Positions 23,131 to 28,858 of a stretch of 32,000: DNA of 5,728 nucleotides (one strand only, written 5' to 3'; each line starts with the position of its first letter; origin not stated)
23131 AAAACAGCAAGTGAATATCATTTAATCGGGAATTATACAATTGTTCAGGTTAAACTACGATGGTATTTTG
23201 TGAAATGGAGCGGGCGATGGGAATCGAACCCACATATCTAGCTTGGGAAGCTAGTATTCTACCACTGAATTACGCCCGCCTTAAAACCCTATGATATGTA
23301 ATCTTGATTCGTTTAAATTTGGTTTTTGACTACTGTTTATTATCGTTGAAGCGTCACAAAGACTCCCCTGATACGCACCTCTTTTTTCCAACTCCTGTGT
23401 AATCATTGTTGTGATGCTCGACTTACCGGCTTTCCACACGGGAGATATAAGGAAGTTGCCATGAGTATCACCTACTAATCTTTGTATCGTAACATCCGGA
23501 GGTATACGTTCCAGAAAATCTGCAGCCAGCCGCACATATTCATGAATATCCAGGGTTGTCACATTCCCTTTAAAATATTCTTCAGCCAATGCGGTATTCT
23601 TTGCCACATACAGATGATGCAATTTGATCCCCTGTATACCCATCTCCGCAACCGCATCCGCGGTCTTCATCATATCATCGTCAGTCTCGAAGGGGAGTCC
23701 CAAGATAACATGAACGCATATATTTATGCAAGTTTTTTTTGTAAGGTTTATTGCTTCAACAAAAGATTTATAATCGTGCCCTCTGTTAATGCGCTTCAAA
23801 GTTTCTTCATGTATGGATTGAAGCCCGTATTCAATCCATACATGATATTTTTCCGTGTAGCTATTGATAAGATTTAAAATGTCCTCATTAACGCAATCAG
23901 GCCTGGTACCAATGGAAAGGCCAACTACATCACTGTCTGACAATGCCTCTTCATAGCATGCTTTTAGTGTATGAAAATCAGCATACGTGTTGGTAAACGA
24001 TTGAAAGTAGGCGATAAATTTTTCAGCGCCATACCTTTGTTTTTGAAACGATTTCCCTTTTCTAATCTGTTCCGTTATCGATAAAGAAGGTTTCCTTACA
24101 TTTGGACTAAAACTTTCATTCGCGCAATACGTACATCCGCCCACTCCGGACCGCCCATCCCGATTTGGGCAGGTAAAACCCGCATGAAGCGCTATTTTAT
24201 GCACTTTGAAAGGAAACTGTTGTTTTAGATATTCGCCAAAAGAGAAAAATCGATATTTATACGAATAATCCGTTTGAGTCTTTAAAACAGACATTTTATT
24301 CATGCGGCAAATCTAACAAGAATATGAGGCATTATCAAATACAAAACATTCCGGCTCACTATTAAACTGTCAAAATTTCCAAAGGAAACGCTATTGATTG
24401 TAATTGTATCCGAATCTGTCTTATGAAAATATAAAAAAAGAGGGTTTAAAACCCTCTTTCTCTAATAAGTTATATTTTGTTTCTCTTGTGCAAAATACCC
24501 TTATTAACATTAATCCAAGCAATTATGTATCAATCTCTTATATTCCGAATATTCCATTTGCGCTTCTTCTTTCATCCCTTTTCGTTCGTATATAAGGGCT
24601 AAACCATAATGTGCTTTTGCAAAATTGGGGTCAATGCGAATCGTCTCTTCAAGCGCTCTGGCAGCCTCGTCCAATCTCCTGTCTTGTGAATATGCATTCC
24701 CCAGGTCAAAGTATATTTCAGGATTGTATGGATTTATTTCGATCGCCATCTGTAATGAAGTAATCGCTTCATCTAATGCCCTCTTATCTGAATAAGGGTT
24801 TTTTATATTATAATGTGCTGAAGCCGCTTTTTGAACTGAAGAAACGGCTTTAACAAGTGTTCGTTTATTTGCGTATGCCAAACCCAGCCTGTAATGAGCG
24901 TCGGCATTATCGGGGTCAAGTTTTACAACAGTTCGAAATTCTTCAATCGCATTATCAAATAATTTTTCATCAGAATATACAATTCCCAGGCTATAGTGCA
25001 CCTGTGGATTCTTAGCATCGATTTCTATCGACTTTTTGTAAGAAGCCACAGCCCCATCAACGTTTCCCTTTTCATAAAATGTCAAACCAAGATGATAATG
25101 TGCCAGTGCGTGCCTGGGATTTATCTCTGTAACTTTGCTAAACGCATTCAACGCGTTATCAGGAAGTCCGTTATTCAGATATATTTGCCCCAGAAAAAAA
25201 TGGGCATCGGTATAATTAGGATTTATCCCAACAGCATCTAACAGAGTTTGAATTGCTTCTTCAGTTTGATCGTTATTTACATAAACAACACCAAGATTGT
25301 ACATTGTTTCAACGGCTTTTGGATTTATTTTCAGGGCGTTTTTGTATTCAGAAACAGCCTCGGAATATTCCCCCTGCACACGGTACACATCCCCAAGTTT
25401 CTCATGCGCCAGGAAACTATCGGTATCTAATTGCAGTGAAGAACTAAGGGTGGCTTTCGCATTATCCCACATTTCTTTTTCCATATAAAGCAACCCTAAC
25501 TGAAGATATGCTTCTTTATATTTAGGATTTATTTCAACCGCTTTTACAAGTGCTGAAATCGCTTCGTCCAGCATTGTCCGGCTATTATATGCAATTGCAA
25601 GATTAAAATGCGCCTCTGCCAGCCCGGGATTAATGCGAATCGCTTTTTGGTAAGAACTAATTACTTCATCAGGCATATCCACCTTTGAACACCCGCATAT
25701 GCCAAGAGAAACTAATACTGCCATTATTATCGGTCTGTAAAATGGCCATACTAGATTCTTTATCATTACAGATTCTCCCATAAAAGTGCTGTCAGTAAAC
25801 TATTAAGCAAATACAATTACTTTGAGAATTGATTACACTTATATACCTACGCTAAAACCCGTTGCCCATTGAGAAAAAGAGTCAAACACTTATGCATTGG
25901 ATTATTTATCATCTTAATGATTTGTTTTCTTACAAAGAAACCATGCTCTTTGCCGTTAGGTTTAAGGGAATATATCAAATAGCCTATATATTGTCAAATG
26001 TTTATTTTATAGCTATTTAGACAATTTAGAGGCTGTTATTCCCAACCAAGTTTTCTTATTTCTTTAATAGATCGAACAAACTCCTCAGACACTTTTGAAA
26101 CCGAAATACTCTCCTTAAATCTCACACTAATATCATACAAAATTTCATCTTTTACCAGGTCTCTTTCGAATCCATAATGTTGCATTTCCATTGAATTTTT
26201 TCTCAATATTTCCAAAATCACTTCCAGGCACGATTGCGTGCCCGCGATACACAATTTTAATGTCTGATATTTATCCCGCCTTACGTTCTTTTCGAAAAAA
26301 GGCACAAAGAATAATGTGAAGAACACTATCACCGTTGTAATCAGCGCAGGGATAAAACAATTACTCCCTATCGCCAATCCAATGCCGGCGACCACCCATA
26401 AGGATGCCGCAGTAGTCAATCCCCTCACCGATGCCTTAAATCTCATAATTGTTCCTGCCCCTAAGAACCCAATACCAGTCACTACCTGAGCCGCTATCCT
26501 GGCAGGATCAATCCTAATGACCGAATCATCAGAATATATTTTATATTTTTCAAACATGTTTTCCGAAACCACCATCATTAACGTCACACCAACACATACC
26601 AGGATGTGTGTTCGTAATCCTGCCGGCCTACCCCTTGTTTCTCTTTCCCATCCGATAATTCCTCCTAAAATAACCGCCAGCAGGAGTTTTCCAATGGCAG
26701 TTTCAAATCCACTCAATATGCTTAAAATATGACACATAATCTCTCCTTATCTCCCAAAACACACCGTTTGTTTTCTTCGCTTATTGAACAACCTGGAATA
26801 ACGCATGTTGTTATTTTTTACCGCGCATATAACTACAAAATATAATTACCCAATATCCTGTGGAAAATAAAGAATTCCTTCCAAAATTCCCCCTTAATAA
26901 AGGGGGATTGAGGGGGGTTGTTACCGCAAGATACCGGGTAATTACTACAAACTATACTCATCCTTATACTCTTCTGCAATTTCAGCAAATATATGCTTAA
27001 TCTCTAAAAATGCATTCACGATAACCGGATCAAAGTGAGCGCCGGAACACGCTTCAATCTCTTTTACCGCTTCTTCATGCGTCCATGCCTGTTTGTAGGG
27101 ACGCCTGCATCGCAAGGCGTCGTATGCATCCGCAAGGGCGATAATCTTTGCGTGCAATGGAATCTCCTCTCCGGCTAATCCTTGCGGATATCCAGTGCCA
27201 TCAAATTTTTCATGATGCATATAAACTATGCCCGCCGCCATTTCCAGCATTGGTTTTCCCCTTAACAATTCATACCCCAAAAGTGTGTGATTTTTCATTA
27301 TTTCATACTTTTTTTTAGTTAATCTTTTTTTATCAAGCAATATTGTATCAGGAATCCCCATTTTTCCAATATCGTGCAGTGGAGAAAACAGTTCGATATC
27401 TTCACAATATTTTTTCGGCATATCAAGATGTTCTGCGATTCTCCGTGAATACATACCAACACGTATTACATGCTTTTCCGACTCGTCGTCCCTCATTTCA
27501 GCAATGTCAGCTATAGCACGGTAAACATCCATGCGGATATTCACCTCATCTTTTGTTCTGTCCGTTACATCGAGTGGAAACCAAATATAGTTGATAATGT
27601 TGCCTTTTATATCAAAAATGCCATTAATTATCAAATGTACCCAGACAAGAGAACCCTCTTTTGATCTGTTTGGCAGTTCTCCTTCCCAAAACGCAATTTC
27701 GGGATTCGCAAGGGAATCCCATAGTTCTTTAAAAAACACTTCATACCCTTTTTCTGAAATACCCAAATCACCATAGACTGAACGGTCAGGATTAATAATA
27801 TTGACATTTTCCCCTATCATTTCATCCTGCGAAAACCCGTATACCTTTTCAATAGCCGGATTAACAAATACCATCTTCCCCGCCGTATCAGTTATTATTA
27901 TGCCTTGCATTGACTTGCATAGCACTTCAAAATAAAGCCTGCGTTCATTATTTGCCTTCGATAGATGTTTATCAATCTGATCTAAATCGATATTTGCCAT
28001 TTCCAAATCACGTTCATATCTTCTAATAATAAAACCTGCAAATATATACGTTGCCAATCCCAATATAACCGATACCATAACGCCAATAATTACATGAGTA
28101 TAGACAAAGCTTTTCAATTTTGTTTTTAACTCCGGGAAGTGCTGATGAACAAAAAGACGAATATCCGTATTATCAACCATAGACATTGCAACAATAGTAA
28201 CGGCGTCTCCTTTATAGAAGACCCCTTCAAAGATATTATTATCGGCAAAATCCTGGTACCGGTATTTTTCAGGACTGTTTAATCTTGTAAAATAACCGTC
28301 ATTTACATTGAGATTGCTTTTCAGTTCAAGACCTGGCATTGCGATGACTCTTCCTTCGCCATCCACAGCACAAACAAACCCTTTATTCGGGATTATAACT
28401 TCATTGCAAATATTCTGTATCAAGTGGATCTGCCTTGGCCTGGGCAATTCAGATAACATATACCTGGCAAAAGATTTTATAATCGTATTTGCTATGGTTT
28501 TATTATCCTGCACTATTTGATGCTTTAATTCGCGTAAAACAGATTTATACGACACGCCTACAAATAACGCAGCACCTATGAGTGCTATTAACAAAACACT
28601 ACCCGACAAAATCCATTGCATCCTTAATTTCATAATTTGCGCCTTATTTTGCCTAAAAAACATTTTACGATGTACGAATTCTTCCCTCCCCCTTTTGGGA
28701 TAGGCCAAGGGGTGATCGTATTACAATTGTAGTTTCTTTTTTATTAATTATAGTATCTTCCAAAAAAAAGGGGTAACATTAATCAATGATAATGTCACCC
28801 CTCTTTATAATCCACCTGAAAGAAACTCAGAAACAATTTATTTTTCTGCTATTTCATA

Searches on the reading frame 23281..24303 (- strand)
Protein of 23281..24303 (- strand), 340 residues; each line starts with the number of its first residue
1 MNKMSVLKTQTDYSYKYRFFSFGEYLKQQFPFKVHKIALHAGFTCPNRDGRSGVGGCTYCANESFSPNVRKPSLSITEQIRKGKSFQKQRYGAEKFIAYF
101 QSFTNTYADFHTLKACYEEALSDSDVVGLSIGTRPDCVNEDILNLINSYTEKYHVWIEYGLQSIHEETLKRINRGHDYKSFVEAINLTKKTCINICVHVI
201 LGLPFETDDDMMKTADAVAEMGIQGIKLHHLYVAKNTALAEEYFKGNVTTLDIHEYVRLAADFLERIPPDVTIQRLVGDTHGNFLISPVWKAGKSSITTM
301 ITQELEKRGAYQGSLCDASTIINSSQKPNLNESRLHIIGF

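Call 8: search_protein_families(library=ncbifam, proteins=[window:23281-24303:-], max_evalue=0.00001)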
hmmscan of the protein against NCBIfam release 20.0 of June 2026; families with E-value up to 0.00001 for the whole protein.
window:23281-24303:- (340 aa): 19 families
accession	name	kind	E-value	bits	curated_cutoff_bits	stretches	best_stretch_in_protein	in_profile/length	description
TIGR01212.1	TIGR01212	equivalog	1.7e-111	372.1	180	1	19-315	2-299/302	tRNA modification radical SAM protein MnmL/YtqA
TIGR04013.1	B12_SAM_MJ_1487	hypoth_equivalog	6.3e-20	71.4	251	1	133-232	247-346/382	TIGR04013 family B12-binding domain/radical SAM domain-containing protein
TIGR01211.1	ELP3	subfamily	1.4e-19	70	350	1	119-310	185-373/522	tRNA uridine(34) 5-carboxymethylaminomethyl modification radical SAM/GNAT enzyme Elp3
TIGR04014.1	B12_SAM_MJ_0865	equivalog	5.5e-14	51.8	360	1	51-223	167-338/434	methyl-coenzyme M reductase glutamine C-methyltransferase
NF006064.0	PRK08207.2-2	equivalog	1.1e-12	47.7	504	1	134-247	244-354/465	coproporphyrinogen III oxidase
NF006065.0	PRK08207.2-4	equivalog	1.7e-12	47.1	922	1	132-239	266-374/484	coproporphyrinogen III oxidase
TIGR03994.1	rSAM_HemZ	equivalog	2.2e-12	46.8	321.4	1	115-264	161-310/401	coproporphyrinogen dehydrogenase HemZ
NF006060.0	PRK08207.1-3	equivalog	2.6e-12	46.3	653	1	77-247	188-360/477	coproporphyrinogen III oxidase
TIGR00089.1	TIGR00089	subfamily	2.4e-10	39.8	251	1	134-230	230-327/429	MiaB/RimO family radical SAM methylthiotransferase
TIGR00539.1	hemN_rel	equivalog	1.7e-09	37.2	205.4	1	119-246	79-204/361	radical SAM family heme chaperone HemW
NF006061.0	PRK08207.1-4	equivalog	1.7e-08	33.7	702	1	133-250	272-387/501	coproporphyrinogen III oxidase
TIGR01579.1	MiaB-like-C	equivalog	3.3e-08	33.2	357.05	1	134-230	230-327/416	tRNA (N(6)-L-threonylcarbamoyladenosine(37)-C(2))-methylthiotransferase MtaB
NF006067.1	PRK08208.1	equivalog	9.5e-08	31.4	380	1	116-253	113-249/427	STM4012 family radical SAM protein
TIGR04107.1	rSAM_HutW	equivalog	1.2e-07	30.9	400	1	159-250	157-249/419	heme anaerobic degradation radical SAM methyltransferase ChuW/HutW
NF006059.0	PRK08207.1-1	equivalog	1.4e-07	30.6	1012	1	57-243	185-378/496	coproporphyrinogen III oxidase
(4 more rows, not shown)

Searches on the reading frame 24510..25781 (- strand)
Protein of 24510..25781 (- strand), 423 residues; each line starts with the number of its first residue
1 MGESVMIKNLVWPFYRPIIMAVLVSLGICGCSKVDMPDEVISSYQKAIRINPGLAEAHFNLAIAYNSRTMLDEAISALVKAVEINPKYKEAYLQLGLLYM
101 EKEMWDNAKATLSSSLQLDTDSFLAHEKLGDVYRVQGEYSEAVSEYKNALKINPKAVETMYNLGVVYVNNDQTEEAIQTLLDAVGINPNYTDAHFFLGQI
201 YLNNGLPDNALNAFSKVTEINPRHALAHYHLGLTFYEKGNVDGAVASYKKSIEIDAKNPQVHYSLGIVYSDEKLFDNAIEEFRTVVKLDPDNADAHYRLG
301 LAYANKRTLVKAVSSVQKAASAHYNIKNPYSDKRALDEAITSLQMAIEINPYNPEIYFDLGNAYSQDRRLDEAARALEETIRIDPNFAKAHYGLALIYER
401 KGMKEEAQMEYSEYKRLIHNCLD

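Call 70: search_protein_families(library=pfam, proteins=[window:24510-25781:-], max_evalue=0.00001)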
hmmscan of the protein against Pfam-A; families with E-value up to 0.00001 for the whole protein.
window:24510-25781:- (423 aa): 24 families
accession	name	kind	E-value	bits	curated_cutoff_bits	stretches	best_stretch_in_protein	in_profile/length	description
PF13414.12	TPR_11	-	2.3e-81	267.7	26.8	6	130-170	1-41/42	TPR repeat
PF00515.34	TPR_1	-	1.2e-65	215.3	27.8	0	225-258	1-34/34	Tetratricopeptide repeat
PF07719.23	TPR_2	-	4e-61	198.6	27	1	124-155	2-33/34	Tetratricopeptide repeat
PF13431.12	TPR_17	-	9e-58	188.2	24.4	1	146-178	2-34/34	Tetratricopeptide repeat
PF13181.12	TPR_8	-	5.6e-55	179.3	25.7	0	158-190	2-34/34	Tetratricopeptide repeat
PF14559.12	TPR_19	-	7.3e-46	154.8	25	2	136-194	4-62/68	Tetratricopeptide repeat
PF13432.12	TPR_16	-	2e-45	153.2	32.7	4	197-259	3-65/65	Tetratricopeptide repeat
PF13428.12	TPR_14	-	1.9e-34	115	23.5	0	354-395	1-42/44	Tetratricopeptide repeat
PF13424.12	TPR_12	-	1.8e-28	99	30.1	0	125-185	5-73/77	Tetratricopeptide repeat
PF13174.12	TPR_6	-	1.8e-28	97.6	26.3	0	90-114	1-25/33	Tetratricopeptide repeat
PF13176.12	TPR_7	-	1.1e-27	94.1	27.9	0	360-386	5-33/36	Tetratricopeptide repeat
PF14561.12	TPR_20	-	2.9e-21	76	25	0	140-192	5-57/90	Tetratricopeptide repeat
PF25063.1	ARM_TT21_C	-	1.6e-19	71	35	1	39-191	46-198/209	Tetratricopeptide repeat protein 21 C-terminal ARM domain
PF13371.12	TPR_9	-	4.6e-19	68.6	35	0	326-388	1-63/73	Tetratricopeptide repeat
PF23914.1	TPR_CcmH_CycH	-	5.7e-19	68.9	42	0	69-155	64-153/158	Cytochrome c-type biogenesis protein H TPR domain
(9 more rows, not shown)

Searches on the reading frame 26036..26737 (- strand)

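Call 70: search_protein_families(library=pfam, proteins=[window:26036-26737:-], max_evalue=0.00001)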
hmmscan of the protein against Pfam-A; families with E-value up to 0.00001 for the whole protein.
window:26036-26737:- (233 aa): 1 family
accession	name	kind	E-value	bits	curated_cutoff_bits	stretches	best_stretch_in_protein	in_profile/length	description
PF02308.21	MgtC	-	3.9e-42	143.9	31.4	1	18-150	1-120/121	MgtC family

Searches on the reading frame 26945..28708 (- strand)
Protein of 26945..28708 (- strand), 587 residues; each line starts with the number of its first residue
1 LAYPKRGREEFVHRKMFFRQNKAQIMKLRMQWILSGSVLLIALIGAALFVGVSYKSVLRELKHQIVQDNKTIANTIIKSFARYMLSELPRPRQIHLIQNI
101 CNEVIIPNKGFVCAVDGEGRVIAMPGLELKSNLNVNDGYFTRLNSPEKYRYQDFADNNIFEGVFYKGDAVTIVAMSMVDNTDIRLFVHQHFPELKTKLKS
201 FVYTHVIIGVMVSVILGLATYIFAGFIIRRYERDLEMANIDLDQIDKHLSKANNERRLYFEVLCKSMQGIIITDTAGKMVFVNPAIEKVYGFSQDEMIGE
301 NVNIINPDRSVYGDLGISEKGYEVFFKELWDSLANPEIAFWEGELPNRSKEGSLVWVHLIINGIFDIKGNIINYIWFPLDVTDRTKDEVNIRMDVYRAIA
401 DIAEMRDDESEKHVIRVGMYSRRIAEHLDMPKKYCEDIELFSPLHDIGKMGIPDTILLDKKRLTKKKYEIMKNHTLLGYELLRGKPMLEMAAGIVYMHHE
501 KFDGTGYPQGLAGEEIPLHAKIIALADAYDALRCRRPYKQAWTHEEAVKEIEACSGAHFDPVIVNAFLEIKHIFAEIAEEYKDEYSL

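Call 70: search_protein_families(library=pfam, proteins=[window:26945-28708:-], max_evalue=0.00001)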
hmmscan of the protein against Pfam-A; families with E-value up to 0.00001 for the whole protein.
window:26945-28708:- (587 aa): 5 families
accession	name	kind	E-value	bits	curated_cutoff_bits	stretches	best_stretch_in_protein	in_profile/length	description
PF13487.12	HD_5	-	1.4e-37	129.5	27.2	1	398-562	2-169/170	HD domain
PF01966.28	HD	-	3.2e-19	69.8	22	1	412-531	3-115/116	HD domain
PF13426.13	PAS_9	-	2.2e-12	47.6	27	1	269-383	3-103/103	PAS domain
PF00989.32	PAS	-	2.7e-07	31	22.6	1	268-377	12-109/113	PAS fold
PF08447.18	PAS_3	-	7e-07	29.9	25.6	0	324-376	37-87/89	PAS fold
